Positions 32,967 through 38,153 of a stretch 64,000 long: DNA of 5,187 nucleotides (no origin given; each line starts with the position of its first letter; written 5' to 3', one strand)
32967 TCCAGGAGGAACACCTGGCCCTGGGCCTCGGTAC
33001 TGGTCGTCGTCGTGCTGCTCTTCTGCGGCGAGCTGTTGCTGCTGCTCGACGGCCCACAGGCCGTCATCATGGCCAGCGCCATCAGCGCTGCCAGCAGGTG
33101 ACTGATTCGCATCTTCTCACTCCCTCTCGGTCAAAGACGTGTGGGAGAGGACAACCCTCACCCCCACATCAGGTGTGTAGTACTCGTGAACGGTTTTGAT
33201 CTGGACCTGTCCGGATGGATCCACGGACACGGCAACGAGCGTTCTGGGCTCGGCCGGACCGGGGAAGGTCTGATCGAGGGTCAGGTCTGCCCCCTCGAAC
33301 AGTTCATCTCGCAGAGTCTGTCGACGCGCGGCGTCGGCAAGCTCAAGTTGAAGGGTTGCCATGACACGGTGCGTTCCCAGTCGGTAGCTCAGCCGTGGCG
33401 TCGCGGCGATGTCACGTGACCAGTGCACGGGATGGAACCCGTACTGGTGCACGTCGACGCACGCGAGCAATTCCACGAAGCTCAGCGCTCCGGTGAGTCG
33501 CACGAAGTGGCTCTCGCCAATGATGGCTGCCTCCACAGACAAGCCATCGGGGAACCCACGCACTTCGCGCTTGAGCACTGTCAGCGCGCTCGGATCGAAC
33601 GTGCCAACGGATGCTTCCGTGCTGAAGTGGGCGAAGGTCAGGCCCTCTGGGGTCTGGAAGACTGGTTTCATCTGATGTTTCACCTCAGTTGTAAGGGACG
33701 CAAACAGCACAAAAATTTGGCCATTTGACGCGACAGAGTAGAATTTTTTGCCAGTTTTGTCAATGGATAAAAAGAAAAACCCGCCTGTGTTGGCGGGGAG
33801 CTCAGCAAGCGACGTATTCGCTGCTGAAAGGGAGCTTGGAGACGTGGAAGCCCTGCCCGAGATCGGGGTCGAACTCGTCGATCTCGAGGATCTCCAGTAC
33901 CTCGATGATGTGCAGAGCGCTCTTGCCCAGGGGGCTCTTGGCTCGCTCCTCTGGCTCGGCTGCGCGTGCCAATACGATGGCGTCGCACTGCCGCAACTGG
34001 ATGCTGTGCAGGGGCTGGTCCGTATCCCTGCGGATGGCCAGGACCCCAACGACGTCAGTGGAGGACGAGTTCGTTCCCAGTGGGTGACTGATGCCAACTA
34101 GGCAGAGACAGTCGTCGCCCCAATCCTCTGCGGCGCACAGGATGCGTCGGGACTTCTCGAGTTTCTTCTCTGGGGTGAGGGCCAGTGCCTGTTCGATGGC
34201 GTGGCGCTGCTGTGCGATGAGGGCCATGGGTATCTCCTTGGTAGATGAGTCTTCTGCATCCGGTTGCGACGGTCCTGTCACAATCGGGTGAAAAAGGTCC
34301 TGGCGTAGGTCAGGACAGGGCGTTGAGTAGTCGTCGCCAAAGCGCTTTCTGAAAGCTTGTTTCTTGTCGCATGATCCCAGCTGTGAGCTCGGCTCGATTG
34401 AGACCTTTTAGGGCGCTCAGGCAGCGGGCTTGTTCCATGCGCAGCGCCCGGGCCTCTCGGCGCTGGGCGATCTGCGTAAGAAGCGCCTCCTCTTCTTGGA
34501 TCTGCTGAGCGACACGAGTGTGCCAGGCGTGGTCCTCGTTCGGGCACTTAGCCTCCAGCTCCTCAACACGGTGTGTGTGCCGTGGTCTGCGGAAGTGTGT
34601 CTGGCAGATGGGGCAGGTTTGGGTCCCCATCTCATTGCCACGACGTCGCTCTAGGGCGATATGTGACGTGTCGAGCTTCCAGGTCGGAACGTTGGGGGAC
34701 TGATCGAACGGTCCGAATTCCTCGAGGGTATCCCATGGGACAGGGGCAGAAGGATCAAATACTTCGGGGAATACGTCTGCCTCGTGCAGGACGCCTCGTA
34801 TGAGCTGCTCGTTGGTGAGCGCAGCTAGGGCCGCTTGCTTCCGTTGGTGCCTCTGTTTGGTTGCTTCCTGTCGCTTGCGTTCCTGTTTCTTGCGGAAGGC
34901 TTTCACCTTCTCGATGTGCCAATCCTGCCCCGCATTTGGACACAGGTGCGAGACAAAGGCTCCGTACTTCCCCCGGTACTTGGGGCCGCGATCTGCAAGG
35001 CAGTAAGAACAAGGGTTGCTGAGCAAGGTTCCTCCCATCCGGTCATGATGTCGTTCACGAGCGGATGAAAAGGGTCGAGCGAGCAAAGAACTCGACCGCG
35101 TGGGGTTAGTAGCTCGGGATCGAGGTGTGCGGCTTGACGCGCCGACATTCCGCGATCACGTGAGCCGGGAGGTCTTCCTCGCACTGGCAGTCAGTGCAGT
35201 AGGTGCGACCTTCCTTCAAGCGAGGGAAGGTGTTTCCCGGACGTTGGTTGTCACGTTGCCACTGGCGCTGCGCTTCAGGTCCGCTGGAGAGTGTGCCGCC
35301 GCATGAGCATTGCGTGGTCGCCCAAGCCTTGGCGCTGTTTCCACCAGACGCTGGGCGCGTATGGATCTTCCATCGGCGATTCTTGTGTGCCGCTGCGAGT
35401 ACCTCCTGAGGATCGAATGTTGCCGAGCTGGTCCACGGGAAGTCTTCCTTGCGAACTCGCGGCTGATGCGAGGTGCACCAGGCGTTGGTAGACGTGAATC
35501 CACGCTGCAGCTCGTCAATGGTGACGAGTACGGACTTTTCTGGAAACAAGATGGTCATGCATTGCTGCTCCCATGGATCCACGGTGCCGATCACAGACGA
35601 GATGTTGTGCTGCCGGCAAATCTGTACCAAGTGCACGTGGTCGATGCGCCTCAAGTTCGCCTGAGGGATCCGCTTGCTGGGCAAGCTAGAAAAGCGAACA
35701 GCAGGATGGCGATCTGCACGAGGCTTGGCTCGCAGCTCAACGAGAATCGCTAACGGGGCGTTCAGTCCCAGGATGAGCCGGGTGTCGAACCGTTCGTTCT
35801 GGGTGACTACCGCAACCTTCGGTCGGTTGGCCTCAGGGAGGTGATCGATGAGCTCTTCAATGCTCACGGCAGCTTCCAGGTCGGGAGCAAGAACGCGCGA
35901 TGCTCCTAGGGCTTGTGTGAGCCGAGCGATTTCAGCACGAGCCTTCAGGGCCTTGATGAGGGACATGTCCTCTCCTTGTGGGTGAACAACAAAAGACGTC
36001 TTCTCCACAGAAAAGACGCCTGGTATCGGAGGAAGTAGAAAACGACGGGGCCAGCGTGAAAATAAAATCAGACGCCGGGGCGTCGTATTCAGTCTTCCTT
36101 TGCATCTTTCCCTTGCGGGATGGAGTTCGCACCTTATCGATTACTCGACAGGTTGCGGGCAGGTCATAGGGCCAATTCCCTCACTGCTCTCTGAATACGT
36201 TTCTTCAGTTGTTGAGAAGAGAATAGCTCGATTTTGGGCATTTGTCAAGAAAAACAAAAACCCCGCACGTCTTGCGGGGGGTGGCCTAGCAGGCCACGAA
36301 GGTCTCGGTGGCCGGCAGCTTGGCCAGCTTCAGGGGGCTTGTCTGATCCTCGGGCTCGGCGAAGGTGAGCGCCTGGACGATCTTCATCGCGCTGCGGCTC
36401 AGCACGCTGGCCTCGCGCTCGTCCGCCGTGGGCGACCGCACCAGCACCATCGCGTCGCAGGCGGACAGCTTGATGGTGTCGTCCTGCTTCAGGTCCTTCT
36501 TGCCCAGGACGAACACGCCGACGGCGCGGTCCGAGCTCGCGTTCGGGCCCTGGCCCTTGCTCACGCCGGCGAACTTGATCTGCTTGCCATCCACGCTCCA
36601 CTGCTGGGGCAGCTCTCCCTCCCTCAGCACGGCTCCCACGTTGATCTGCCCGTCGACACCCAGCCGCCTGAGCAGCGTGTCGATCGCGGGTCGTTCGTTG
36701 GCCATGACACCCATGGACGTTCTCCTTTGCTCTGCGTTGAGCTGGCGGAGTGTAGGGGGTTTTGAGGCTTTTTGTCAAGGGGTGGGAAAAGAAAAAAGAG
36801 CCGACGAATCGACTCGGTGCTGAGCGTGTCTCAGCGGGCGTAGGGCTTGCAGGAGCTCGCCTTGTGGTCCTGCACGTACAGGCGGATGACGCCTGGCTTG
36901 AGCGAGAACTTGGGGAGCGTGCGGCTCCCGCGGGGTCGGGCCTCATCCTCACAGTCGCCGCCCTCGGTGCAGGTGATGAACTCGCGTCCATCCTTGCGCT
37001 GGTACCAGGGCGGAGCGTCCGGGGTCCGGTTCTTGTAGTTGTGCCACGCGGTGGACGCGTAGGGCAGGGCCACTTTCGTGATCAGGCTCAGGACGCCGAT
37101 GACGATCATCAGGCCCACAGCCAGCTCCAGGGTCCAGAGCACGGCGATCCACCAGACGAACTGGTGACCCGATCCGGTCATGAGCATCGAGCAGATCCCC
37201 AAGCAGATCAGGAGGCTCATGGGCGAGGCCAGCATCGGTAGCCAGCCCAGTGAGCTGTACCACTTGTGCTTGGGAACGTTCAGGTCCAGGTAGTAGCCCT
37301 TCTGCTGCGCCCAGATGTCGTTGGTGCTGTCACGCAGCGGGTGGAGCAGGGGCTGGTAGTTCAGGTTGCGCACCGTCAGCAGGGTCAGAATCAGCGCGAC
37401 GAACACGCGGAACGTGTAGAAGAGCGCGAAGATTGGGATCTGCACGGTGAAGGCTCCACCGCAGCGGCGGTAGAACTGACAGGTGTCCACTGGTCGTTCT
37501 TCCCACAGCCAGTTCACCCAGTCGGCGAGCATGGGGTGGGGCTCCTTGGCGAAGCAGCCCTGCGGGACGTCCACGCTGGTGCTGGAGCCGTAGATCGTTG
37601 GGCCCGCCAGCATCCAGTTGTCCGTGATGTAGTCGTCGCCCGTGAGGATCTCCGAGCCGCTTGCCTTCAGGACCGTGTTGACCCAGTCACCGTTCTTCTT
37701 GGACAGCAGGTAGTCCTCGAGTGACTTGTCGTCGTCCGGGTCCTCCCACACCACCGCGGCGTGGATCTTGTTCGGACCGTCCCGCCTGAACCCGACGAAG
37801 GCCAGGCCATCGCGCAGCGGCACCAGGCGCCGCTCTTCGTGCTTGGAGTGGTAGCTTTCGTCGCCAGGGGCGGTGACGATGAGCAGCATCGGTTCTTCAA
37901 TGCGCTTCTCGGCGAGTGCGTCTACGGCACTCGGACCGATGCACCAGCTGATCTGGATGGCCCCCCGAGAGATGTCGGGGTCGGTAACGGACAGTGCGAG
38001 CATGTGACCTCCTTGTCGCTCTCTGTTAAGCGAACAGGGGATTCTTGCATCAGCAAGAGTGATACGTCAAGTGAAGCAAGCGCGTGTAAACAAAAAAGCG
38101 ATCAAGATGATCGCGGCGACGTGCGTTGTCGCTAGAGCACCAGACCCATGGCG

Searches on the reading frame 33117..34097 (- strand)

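Call 12: search_protein_families(library=pfam, proteins=[window:33117-34097:-], max_evalue=0.01)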
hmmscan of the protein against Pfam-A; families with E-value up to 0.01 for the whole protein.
window:33117-34097:- (326 aa): 1 family
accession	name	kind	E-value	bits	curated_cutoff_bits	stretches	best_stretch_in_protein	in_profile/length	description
PF10936.14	DUF2617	-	1.8e-10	41.6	22.3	1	170-321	26-159/160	Protein of unknown function DUF2617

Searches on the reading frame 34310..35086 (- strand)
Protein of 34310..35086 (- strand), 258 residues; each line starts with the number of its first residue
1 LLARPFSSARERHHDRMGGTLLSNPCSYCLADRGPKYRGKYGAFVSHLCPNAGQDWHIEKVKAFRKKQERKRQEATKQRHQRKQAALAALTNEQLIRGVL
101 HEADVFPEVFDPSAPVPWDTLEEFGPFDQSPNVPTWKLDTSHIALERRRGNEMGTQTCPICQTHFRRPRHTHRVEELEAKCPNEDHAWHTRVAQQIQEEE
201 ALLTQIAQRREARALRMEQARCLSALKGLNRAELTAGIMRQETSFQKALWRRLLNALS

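Call 12: search_protein_families(library=pfam, proteins=[window:34310-35086:-], max_evalue=0.01)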
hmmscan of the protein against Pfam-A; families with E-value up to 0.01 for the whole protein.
window:34310-35086:- (258 aa): 1 family
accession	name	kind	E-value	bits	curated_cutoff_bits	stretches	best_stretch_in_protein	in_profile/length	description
PF14569.12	zf-UDP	-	0.0061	17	27.1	0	153-175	48-70/78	Zinc-binding RING-finger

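Call 34: search_protein_families(library=pfam, proteins=[window:34310-35086:-], max_evalue=10)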
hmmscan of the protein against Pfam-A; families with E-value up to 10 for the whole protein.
window:34310-35086:- (258 aa): 6 families
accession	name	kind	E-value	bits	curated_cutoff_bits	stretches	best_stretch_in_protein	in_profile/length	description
PF14569.12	zf-UDP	-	0.0061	17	27.1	1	153-175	48-70/78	Zinc-binding RING-finger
PF09538.15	FYDLN_acid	-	0.012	16.7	23.9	1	48-85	28-65/105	Protein of unknown function (FYDLN_acid)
PF06677.18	Auto_anti-p27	-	0.016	15.7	24.1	1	17-29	9-21/40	Sjogren's syndrome/scleroderma autoantigen 1 (Autoantigen p27)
PF01363.27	FYVE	-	0.52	10.9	27.8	1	4-32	16-44/67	FYVE zinc finger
PF15750.11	UBZ_FAAP20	-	2.2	8.6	25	1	156-166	2-12/35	Ubiquitin-binding zinc-finger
PF24333.1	DUF7501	-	3.2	8.5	27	1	154-199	9-55/58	Family of unknown function (DUF7501)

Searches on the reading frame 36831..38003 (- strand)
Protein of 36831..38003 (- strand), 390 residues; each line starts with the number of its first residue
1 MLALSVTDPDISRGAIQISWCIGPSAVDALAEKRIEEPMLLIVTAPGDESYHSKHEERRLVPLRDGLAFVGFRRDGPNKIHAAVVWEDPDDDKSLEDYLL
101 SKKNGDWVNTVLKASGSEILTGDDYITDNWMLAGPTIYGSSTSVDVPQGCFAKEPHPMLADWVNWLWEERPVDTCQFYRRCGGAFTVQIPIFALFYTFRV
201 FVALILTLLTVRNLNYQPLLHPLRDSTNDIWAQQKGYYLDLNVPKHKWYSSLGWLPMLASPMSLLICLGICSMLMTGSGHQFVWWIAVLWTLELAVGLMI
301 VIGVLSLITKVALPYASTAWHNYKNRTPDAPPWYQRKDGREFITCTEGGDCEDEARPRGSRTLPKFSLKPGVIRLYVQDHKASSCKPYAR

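Call 12: search_protein_families(library=pfam, proteins=[window:36831-38003:-], max_evalue=0.01)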
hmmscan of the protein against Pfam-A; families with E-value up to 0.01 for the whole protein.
window:36831-38003:- (390 aa): 0 families

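Call 34: search_protein_families(library=pfam, proteins=[window:36831-38003:-], max_evalue=10)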
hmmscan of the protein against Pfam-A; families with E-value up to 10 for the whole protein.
window:36831-38003:- (390 aa): 1 family
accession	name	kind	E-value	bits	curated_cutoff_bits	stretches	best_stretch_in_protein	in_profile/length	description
PF04173.18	DoxD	-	0.16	12.3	22.7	1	275-315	56-97/167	TQO small subunit DoxD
